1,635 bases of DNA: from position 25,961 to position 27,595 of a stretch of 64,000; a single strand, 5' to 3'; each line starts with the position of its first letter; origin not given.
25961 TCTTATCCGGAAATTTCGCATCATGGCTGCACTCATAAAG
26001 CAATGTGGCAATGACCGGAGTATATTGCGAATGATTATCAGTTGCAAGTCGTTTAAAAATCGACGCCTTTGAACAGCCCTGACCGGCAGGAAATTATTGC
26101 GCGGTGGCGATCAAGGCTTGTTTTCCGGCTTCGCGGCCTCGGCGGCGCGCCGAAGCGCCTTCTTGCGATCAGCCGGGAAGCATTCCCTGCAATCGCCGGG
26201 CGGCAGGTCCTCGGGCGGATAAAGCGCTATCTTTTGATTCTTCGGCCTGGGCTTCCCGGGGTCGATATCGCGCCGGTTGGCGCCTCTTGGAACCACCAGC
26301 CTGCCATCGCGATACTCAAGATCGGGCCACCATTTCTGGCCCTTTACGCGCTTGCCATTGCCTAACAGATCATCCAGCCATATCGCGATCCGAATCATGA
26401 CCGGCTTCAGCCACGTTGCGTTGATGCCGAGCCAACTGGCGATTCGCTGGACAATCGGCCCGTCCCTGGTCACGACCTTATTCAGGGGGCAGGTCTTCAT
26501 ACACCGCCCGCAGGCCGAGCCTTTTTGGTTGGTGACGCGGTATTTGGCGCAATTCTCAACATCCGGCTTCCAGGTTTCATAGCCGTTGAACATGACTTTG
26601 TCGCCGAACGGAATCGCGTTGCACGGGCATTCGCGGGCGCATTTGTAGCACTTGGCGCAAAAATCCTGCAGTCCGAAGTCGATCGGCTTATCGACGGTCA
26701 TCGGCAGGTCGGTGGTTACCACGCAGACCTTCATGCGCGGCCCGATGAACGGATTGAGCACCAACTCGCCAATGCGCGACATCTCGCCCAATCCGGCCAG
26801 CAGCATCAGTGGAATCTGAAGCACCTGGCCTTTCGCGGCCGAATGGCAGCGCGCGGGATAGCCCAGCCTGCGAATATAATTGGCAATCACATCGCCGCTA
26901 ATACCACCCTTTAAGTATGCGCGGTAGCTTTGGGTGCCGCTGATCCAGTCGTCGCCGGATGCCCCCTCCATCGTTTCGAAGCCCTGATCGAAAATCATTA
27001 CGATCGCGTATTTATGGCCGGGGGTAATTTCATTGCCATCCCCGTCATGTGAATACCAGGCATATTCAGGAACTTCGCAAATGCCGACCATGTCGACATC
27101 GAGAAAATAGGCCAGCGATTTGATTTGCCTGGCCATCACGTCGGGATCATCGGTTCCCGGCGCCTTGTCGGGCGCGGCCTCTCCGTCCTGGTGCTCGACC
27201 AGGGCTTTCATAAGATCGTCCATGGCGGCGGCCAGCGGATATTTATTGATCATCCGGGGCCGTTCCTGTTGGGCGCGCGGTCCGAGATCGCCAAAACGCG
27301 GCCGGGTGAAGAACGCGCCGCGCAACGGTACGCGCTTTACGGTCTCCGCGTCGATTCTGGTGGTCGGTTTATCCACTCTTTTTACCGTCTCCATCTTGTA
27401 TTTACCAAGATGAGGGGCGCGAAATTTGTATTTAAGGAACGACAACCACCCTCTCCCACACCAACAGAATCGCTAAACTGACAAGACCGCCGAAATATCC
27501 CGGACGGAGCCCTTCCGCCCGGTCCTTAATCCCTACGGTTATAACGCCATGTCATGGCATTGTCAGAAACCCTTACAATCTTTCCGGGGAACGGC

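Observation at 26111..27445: Reductive-dehalogenase-family homolog without membrane anchor or Tat signal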

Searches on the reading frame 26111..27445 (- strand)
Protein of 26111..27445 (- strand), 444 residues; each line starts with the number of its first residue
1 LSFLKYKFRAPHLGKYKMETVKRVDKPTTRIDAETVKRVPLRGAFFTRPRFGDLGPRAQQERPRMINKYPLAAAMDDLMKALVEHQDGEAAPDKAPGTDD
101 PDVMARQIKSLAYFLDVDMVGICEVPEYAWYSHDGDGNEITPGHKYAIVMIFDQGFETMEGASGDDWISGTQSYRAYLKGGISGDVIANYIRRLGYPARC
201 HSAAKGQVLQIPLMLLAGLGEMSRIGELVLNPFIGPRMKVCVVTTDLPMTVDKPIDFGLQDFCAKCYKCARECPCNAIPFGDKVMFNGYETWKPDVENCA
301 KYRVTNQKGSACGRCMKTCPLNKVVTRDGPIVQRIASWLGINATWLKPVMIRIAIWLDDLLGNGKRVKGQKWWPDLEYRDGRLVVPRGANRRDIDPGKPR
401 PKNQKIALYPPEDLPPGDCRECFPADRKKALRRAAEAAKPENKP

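Call 3: search_protein_families(library=pfam, proteins=[window:26111-27445:-], max_evalue=0.01)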
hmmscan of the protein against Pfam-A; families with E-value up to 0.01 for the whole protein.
window:26111-27445:- (444 aa): 3 families
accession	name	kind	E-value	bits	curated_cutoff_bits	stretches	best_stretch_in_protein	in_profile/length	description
PF12838.12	Fer4_7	-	4.2e-05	24.4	27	1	263-321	2-50/52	4Fe-4S dicluster domain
PF00037.32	Fer4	-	0.0026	17.9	21.1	0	261-278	6-23/24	4Fe-4S binding domain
PF13484.11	Fer4_16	-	0.0041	18.3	30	1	263-322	2-66/66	4Fe-4S double cluster binding domain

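Call 4: search_protein_families(library=ncbifam, proteins=[window:26111-27445:-], max_evalue=0.01)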
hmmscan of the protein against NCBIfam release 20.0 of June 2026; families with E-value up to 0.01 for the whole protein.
window:26111-27445:- (444 aa): 9 families
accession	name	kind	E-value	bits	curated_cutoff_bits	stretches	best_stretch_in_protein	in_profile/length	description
TIGR02486.1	RDH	subfamily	3.9e-47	161.6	160.35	1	140-323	83-280/314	reductive dehalogenase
NF058577.1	FdxA_fam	equivalog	4.6e-06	26.7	65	1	259-283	5-29/52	4Fe-4S ferredoxin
TIGR00276.1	TIGR00276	equivalog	1.3e-05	24.3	200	1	206-325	129-247/337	tRNA epoxyqueuosine(34) reductase QueG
TIGR04105.1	FeFe_hydrog_B1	subfamily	0.00027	19.7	450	1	260-327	141-208/462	monomeric [FeFe] hydrogenase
NF038196.1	ferrodoxin_EFR1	subfamily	0.0005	20.2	75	0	256-283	179-207/242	EFR1 family ferrodoxin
NF042909.1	FMH_DH_FwdF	exception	0.0006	19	375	1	250-325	243-312/336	tungsten-dependent formylmethanofuran dehydrogenase subunit FwdF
NF004537.0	PRK05888.1-3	equivalog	0.0059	16.1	163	1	261-323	68-129/204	NADH-quinone oxidoreductase subunit NuoI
TIGR01971.1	NuoI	subfamily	0.0076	15.8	113.05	0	260-325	41-99/121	NADH-quinone oxidoreductase, chain I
NF040864.1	HgcB_ferredoxin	equivalog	0.0082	16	99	0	259-279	42-62/93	mercury methylation ferredoxin HgcB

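Call 5: search_solved_structures(query=window:26111-27445:-, max_evalue=1, show_alignments=3)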
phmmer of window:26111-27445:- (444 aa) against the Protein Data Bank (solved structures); distinct sequences matched with E-value up to 1: 9.
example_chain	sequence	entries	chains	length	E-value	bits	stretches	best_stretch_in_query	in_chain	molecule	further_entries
4ras_A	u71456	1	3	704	2.3e-156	524.5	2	9-440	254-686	Oxidoreductase, NAD-binding/iron-sulfur cluster-binding protein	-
6zxu_A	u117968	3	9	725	2.6e-156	524.3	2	9-440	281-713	Oxidoreductase, NAD-binding/iron-sulfur cluster-binding protein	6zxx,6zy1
6zy0_A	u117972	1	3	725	8.2e-156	522.7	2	9-440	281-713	Oxidoreductase, NAD-binding/iron-sulfur cluster-binding protein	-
4uqu_A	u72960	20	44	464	1e-23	87.1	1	187-368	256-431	TETRACHLOROETHENE REDUCTIVE DEHALOGENASE CATALYTIC SUBUNIT PCEA | TETRACHLOROETHENE REDUCTIVE DEHALOGENASE CATALYTIC SUBUNIT | Tetrachloroethene reductive dehal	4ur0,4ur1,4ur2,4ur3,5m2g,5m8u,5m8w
8q4h_A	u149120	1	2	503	5.1e-21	78.3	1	145-337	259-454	Tetrachloroethene reductive dehalogenase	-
5d08_A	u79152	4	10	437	0.0074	18.4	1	216-323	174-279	Epoxyqueuosine reductase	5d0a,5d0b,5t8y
1clf_A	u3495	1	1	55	0.011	17.8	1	258-301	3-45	FERREDOXIN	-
5d6s_A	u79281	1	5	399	0.18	13.8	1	210-331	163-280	Epoxyqueuosine reductase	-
9g03_E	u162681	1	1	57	0.8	11.7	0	259-286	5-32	Ferredoxin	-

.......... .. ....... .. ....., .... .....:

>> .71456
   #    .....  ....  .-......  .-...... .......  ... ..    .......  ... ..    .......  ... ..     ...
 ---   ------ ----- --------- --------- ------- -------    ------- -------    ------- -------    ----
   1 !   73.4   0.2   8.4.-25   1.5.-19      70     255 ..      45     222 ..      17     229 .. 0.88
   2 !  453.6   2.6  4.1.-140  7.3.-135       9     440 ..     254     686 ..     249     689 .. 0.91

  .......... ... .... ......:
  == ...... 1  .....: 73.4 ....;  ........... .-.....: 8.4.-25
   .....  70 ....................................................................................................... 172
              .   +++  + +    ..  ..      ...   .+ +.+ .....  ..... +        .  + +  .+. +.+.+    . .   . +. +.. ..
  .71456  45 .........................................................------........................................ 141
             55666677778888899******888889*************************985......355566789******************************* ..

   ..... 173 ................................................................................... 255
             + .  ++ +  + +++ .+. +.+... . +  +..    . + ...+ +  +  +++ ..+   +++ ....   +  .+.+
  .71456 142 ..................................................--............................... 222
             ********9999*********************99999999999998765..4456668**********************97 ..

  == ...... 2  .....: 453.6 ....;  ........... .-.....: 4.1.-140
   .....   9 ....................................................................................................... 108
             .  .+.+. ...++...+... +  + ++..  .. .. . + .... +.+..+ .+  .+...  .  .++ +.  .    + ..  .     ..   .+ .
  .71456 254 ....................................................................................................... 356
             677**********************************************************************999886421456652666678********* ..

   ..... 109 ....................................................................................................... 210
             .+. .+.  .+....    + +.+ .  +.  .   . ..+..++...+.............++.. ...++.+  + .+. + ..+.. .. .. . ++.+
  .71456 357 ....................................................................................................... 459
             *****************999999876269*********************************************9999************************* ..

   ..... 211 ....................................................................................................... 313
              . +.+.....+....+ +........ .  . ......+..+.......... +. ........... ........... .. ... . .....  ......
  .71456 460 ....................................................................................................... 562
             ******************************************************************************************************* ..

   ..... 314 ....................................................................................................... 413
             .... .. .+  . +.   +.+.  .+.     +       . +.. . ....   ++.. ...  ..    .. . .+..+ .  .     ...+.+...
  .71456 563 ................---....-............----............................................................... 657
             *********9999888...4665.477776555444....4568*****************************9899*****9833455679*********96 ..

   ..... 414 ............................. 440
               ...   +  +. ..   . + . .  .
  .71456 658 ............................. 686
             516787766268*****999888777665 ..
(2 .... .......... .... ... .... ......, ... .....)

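Call 6: find_homologous_proteins(query=window:26111-27445:-, max_evalue=0.00001)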
Query window:26111-27445:- (444 aa): 4011 proteins with E <= 0.00001 among 8000 candidates; the best 120 are listed.
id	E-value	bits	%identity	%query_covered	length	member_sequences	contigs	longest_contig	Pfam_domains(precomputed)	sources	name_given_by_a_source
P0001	7.6e-296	999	100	95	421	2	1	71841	-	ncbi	ncbi:MAG: hypothetical protein ACE5EM_01150 [Sphingomonadales bacterium]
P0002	9.5e-254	861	80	100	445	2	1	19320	-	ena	-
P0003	2.8e-252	856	80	99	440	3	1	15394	PF12838.13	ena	-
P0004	4.3e-250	848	80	100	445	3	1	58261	PF12838.13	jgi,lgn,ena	-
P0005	2.1e-248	843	79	100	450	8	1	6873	PF12838.13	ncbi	-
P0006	1.6e-247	840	80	100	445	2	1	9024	PF12838.13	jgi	jgi:reductive dehalogenase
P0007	4.3e-247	839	79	99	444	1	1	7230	-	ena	-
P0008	7.9e-242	821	76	99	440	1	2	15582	PF12838.13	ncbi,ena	-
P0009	2.6e-239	813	77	100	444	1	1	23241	PF12838.13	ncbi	-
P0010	4.9e-238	809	75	100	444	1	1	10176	-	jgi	jgi:reductive dehalogenase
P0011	2.3e-235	800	74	100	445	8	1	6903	PF12838.13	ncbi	-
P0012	1.0e-232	791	75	100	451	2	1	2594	-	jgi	-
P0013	2.1e-230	784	74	99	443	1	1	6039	PF12838.13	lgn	-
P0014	2.2e-226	770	72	96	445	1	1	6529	-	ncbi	-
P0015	2.7e-226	770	72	100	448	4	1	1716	PF12838.13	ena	-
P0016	1.4e-225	768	73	100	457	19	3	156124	PF12838.13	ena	-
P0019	1.0e-222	758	71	100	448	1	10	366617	PF12838.13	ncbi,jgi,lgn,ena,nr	ncbi:MAG: hypothetical protein HON14_16620 [Rhodospirillaceae bacterium]|jgi:reductive dehalogenase|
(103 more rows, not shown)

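Call 9: find_encoding_contigs(protein=P0004, flank=8000, max_places=3)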
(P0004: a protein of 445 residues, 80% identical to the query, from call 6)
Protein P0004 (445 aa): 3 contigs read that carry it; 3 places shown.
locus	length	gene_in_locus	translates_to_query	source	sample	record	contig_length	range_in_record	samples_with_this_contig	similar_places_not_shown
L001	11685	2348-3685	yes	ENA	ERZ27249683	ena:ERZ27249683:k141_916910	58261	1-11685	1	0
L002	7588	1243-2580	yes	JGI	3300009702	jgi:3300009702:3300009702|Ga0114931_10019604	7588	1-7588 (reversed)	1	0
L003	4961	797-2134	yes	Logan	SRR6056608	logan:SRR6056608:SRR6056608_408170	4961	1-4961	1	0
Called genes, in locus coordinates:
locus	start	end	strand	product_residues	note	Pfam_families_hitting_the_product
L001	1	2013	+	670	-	?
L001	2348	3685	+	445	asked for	PF12838:Fer4_7 (weak)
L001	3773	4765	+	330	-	-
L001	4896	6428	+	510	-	PF01039:Carboxyl_trans, PF03255:ACCA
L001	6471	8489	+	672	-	PF00289:Biotin_carb_N, PF02222:ATP-grasp (weak), PF02786:CPSase_L_D2, PF07478:Dala_Dala_lig_C, PF02785:Biotin_carb_C, PF18140:PCC_BT, PF00364:Biotin_lipoyl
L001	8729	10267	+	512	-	PF02811:PHP, PF07733:DNA_pol3_alpha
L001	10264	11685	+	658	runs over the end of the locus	PF07733:DNA_pol3_alpha, PF17657:DNA_pol3_finger, PF14579:HHH_6, PF01336:tRNA_anti-codon (weak)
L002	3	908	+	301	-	?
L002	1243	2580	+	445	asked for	PF12838:Fer4_7 (weak)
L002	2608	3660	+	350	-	-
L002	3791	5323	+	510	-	PF01039:Carboxyl_trans, PF03255:ACCA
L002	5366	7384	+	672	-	PF00289:Biotin_carb_N, PF02222:ATP-grasp (weak), PF02786:CPSase_L_D2, PF07478:Dala_Dala_lig_C, PF02785:Biotin_carb_C, PF18140:PCC_BT, PF00364:Biotin_lipoyl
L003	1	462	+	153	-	?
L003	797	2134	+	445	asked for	PF12838:Fer4_7 (weak)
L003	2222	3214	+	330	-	-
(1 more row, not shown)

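Call 10: find_encoding_contigs(protein=P0019, flank=8000, max_places=3)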
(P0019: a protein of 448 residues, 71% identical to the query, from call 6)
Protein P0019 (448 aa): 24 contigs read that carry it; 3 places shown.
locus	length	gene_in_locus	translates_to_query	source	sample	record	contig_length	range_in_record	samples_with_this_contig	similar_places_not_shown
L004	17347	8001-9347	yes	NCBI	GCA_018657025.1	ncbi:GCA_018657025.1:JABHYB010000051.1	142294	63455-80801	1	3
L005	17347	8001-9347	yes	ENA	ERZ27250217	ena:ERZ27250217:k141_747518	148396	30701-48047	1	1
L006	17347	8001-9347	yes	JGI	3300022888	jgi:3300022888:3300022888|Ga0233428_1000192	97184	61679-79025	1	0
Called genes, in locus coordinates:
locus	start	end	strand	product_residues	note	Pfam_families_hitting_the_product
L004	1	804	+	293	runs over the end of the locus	PF00924:MS_channel_2nd, PF21082:MS_channel_3rd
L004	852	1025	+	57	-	-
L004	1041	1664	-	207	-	-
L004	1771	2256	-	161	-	PF00011:HSP20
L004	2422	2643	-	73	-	-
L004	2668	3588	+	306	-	-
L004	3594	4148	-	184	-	-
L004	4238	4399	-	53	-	-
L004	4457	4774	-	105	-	-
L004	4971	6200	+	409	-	PF00999:Na_H_Exchanger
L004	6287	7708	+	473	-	PF01565:FAD_binding_4, PF02913:FAD-oxidase_C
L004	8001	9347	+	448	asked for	PF12838:Fer4_7 (weak)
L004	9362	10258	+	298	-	PF00892:EamA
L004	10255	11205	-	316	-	PF00389:2-Hacid_dh, PF02826:2-Hacid_dh_C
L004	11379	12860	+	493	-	PF11794:HpaB_N, PF03241:HpaB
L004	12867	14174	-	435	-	PF05977:MFS_3, PF07690:MFS_1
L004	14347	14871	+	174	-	PF25084:LbH_EIF2B (weak), PF25087:GMPPB_C (faint), PF14602:Hexapep_2 (faint), PF00132:Hexapep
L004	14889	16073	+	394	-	PF02515:CoA_transf_3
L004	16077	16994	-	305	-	-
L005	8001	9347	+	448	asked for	PF12838:Fer4_7 (weak)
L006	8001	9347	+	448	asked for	PF12838:Fer4_7 (weak)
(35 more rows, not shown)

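Call 11: find_encoding_contigs(protein=P0016, flank=8000, max_places=3)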
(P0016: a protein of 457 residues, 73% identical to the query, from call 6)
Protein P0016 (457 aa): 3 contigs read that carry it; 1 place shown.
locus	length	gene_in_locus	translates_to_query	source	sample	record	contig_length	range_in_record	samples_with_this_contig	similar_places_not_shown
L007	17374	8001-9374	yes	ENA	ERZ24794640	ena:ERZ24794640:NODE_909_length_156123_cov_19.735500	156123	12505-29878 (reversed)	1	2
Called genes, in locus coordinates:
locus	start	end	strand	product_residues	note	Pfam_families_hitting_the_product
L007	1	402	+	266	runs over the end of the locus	PF00005:ABC_tran, PF13304:AAA_21 (faint)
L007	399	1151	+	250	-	PF00528:BPD_transp_1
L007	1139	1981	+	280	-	PF00528:BPD_transp_1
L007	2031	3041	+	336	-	PF13379:NMT1_2, PF12974:Phosphonate-bd, PF09084:NMT1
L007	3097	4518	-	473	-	-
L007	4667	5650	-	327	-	PF08240:ADH_N, PF00107:ADH_zinc_N, PF13602:ADH_zinc_N_2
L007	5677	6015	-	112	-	PF01258:zf-dskA_traR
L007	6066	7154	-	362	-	PF01070:FMN_dh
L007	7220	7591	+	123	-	PF00903:Glyoxalase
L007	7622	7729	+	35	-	-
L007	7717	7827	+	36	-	-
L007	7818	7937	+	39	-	-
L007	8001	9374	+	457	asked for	PF12838:Fer4_7 (weak)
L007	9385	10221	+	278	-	PF01551:Peptidase_M23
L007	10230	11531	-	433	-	PF01053:Cys_Met_Meta_PP, PF01041:DegT_DnrJ_EryC1 (weak)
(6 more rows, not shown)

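Call 16: find_encoding_contigs(protein=P0001, flank=10000, max_places=2)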
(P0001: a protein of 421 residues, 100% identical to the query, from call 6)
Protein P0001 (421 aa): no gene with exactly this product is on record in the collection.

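Call 27: search_protein_representatives(protein=window:26111-27445:-)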
Query: 444 residues. Proteins with E-value up to 0.001 (for the whole library): 2339; up to 1e-10: 1300; up to 1e-30: 237. The best 150 are listed.
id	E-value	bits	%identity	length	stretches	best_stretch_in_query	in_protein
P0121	6.4e-185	631.9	50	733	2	9-429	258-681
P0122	7.4e-167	572.3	48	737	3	8-432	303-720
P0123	2.7e-160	550.7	46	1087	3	6-430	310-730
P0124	1.5e-156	538.4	53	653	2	9-349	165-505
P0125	8.7e-156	535.8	53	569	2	9-436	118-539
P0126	1.5e-149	515.2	54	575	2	7-301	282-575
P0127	4.4e-144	497.2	43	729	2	11-441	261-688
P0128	3.7e-135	467.8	46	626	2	54-442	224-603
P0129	6.7e-131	453.8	42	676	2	21-437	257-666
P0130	8.4e-126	437.0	45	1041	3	10-434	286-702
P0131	3.8e-124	431.5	43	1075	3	16-432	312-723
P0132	1.9e-123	429.2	44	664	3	6-358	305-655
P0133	7.8e-122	423.9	41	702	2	4-433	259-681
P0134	2.7e-115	402.3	49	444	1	25-432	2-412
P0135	2.3e-112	392.7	61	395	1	119-398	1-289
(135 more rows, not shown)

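Call 61: predict_structure(alignment_id=A2)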
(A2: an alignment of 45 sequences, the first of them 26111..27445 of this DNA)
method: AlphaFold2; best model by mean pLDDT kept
length: 444 residues; sequences in the alignment: 45
mean_pLDDT: 91.7   pTM: 0.92
mean pLDDT of the five models: 91.7, 91.1, 90.6, 90.4, 90.3
residues with pLDDT >= 90: 352; 70-90: 67; 50-70: 24; < 50: 1
segments of 3 or more residues with pLDDT < 50: none
pLDDT, mean of each block of 10 residues (from residue 1): 66 90 94 95 93 95 89 94 96 96 98 97 97 95 97 92 94 96 98 98 93 97 94 92 98 95 92 95 94 96 94 92 66 69 73 86 89 92 92 91 93 94 95 93 85
secondary structure, 60 per line:
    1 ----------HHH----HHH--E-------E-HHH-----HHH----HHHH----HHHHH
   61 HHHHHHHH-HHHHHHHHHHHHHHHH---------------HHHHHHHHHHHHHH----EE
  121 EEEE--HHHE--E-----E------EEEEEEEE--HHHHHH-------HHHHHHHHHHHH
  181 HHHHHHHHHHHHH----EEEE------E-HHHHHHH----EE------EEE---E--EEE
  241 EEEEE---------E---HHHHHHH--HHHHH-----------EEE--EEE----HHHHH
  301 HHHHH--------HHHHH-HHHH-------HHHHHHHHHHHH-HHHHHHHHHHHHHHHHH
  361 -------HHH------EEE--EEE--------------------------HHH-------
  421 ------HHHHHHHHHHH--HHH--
elements in order: H48-51 H56-68 H70-85 H101-114 E119-124 E146-153 H156-161 H169-193 E198-201 H210-216 E229-231 E238-245 H259-265 H268-272 E284-286 E289-291 H296-305 H314-318 H320-323 H331-342 H344-360 E377-379 E382-384 H427-437
